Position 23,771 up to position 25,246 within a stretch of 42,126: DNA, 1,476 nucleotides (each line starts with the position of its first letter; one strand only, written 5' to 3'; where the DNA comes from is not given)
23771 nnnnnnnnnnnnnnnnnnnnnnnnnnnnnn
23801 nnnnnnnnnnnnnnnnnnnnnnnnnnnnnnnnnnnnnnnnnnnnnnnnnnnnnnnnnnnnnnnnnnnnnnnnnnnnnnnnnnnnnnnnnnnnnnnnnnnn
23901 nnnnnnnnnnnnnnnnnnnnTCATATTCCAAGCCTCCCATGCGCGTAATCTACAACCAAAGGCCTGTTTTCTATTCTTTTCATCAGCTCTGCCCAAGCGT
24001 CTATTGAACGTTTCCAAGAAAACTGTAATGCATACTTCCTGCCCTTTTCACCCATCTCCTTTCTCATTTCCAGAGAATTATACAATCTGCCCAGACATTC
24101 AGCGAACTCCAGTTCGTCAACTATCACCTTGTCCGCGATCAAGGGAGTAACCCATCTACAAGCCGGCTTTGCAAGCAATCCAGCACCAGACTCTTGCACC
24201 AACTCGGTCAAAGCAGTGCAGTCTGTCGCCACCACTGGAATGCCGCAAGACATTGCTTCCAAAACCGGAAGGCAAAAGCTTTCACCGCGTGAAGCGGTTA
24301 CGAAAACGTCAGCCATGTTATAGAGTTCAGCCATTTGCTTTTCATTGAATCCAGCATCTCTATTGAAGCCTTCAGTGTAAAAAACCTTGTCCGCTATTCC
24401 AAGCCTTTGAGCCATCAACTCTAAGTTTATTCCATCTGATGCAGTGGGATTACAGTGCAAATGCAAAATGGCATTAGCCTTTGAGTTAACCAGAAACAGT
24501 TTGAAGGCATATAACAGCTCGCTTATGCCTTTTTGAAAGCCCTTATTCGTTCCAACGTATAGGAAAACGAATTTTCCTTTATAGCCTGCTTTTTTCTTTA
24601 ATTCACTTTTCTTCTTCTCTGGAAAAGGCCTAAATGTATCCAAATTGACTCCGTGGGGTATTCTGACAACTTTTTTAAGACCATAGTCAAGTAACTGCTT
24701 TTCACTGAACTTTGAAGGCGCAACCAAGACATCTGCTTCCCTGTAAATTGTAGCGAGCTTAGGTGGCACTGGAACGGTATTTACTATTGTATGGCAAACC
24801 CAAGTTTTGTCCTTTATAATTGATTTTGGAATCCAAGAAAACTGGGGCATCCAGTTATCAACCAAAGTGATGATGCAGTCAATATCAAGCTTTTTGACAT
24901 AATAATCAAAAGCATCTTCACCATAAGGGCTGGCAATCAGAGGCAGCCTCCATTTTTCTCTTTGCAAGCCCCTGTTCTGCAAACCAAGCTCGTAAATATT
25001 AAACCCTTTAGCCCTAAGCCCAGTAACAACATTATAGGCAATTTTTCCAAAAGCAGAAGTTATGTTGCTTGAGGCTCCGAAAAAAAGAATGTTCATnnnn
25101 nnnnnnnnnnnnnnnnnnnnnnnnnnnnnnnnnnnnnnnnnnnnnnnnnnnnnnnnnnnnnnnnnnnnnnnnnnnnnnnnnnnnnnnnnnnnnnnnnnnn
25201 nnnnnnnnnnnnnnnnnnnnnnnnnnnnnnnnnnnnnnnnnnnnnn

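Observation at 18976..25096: Six-kb glycan-biosynthesis island inserted in the middle of the virion operon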

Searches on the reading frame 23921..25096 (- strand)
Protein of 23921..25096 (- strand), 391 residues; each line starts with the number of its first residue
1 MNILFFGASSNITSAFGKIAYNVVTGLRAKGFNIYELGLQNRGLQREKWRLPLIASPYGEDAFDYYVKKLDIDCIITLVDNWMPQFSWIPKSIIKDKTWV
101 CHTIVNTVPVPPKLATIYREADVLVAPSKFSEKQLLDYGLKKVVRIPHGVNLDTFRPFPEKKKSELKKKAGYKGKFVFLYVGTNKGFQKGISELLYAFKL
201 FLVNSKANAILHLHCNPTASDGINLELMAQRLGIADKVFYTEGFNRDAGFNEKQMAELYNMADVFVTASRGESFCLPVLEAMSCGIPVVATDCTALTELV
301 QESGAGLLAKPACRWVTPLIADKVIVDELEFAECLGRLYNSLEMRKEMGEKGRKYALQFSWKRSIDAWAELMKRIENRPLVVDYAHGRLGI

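Call 4: search_protein_families(library=pfam, proteins=[window:23921-25096:-], max_evalue=0.01)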
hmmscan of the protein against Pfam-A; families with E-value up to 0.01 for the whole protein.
window:23921-25096:- (391 aa): 5 families
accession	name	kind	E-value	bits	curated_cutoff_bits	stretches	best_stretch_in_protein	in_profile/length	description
PF00534.26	Glycos_transf_1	-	8.5e-23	81.2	26.4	1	165-312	5-143/172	Glycosyl transferases group 1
PF13692.12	Glyco_trans_1_4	-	8.8e-23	81.6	27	1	176-311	2-126/142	Glycosyl transferases group 1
PF20706.3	GT4-conflict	-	1.8e-06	27.6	26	1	251-365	271-382/385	Family 4 Glycosyltransferase in conflict systems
PF13439.12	Glyco_transf_4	-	5.7e-06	26.9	28.5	1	111-153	124-169/170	Glycosyltransferase Family 4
PF13524.12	Glyco_trans_1_2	-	1.3e-05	25.6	25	1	248-365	33-139/144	Glycosyl transferase-like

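Call 5: search_protein_families(library=ncbifam, proteins=[window:23921-25096:-], max_evalue=0.01)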
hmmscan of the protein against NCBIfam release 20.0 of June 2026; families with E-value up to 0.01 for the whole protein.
window:23921-25096:- (391 aa): 33 families (the best 25 are shown)
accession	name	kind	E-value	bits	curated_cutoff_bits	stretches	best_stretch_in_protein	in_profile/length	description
NF053787.1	GlcN_PG_synth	equivalog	4.1e-20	71.9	480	2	251-312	251-311/361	N-acetylglucosaminyl phosphatidylglycerol synthase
TIGR03449.1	mycothiol_MshA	equivalog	4e-19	68.8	462.5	1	117-372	161-400/406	D-inositol-3-phosphate glycosyltransferase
TIGR03088.1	stp2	hypoth_equivalog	5.2e-18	65.2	409.05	1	141-373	160-371/374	TIGR03088 family PEP-CTERM/XrtA system glycosyltransferase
TIGR02149.1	glgA_Coryne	subfamily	8.2e-18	64.7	302.4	1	116-368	140-383/391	glycogen synthase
TIGR04157.1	glyco_rSAM_CFB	subfamily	2.2e-16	59.9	400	1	116-355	165-388/406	TIGR04157 family glycosyltransferase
TIGR04047.1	MSMEG_0565_glyc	hypoth_equivalog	1.2e-15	57.5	259.85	1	119-368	137-367/373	MSMEG_0565 family glycosyltransferase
TIGR03999.1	thiol_BshA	equivalog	1.7e-13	50.3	273.7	1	145-310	171-321/375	N-acetyl-alpha-D-glucosaminyl L-malate synthase BshA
NF041876.1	EPS_EpsE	equivalog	8.8e-13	48.2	400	1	140-312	185-346/389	exopolysaccharide biosynthesis GT4 family glycosyltransferase EpsE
NF012028.0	PRK15484.1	subfamily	1.2e-11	44.3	618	1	124-372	143-375/380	lipopolysaccharide N-acetylglucosaminyltransferase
NF053513.1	Gtran_IagA_BgsA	equivalog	4.2e-11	42.4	460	1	114-193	99-178/333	LTA glycolipid anchor biosynthesis glycosyltransferase, IagA/BgsA family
TIGR04063.1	stp3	hypoth_equivalog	1.3e-10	40.8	442.05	1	141-374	180-394/397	TIGR04063 family PEP-CTERM/XrtA system glycosyltransferase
NF047684.1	TeichurnBiosyTuaC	equivalog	4.4e-10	39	550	1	120-322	164-350/391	teichuronic acid biosynthesis protein TuaC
NF038229.1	Glyco4_Geo_Pelo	equivalog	5.3e-10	38.8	400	1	252-375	228-336/338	GPMC system family 4 glycosyltransferase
NF007396.0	PRK09922.1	equivalog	2.6e-09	36.4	385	1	170-309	177-308/361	lipopolysaccharide 1,6-galactosyltransferase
NF038295.1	EPS_HpsP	equivalog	6.4e-08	32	550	1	253-362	279-374/388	hormogonium polysaccharide biosynthesis glycosyltransferase HpsP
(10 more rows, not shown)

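Call 12: find_encoding_contigs(protein=window:23921-25096:-, flank=10000, max_places=6)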
Protein window:23921-25096:- (391 aa): 3 contigs read that carry it; 1 place shown.
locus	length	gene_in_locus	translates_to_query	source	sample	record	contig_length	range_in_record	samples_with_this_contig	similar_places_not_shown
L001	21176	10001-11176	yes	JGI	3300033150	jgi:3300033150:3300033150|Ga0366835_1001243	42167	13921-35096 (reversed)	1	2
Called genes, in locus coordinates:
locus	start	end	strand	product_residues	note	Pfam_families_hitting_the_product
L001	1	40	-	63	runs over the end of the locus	-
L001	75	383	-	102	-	-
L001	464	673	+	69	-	-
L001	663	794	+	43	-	-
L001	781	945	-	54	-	-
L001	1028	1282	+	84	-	-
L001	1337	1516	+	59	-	-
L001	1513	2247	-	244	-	-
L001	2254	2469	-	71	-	-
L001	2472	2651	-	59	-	-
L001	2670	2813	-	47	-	-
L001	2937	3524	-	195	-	-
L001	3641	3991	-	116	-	-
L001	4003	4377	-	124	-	-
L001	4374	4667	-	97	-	-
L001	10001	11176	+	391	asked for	PF13439:Glyco_transf_4 (faint), PF20706:GT4-conflict (weak), PF00534:Glycos_transf_1, PF13692:Glyco_trans_1_4, PF13524:Glyco_trans_1_2 (faint)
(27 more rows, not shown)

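Call 87: search_protein_families(library=phrogs, proteins=[window:23921-25096:-], max_evalue=0.001)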
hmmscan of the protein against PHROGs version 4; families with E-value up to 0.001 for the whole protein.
window:23921-25096:- (391 aa): 3 families
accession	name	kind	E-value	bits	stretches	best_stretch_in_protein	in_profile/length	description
phrog_2170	-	moron, auxiliary metabolic gene and host takeover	1.2e-37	130.9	1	1-375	3-372/374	glycosyltransferase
phrog_4356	-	moron, auxiliary metabolic gene and host takeover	2.5e-11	44.4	1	119-300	85-232/307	glycosyltransferase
phrog_21308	-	other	4.2e-05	22.8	1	121-310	199-373/735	radical SAM domain-containing protein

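Call 88: search_protein_families(library=padloc, proteins=[window:23921-25096:-], max_evalue=0.001)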
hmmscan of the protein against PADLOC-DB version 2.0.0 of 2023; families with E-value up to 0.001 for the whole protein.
window:23921-25096:- (391 aa): 0 families

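Call 89: search_dna_similar(query=window:23921-25096:-, collection=phages, mode=protein, max_evalue=1e-8, max_rows=25)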
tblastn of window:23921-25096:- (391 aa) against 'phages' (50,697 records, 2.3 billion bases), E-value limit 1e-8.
Records with a match: 4; places in all: 4; records where one place covers at least 80% of the query: 0.
Best place of each record, by identity: <60% 4.
By first word of the organism name: Microcystis 2; Pontimonas 1; Bacteriophage 1.
By host as written in the record: Microcystis aeruginosa 1; Pontimonas salivibrio CL-TW6 1; - 1; Microcystis elabens 1.
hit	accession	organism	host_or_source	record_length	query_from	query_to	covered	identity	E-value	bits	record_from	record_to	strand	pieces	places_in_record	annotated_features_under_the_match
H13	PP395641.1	Microcystis phage Mae-JY09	Microcystis aeruginosa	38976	57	367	80%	25.2%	2e-18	93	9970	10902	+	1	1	RfaG glycosyltransferase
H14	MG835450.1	Pontimonas phage phiPsal1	Pontimonas salivibrio CL-TW6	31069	74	373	77%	25.9%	2e-16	87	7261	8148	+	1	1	group I glycosyltransferase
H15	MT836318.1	Bacteriophage sp.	human fecal samples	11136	178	375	51%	26.3%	3e-10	68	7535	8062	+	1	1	record has no annotation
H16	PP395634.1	Microcystis phage Mel-JY01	Microcystis elabens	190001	127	304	46%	25.6%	1e-9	66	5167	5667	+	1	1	methyltransferase FkbM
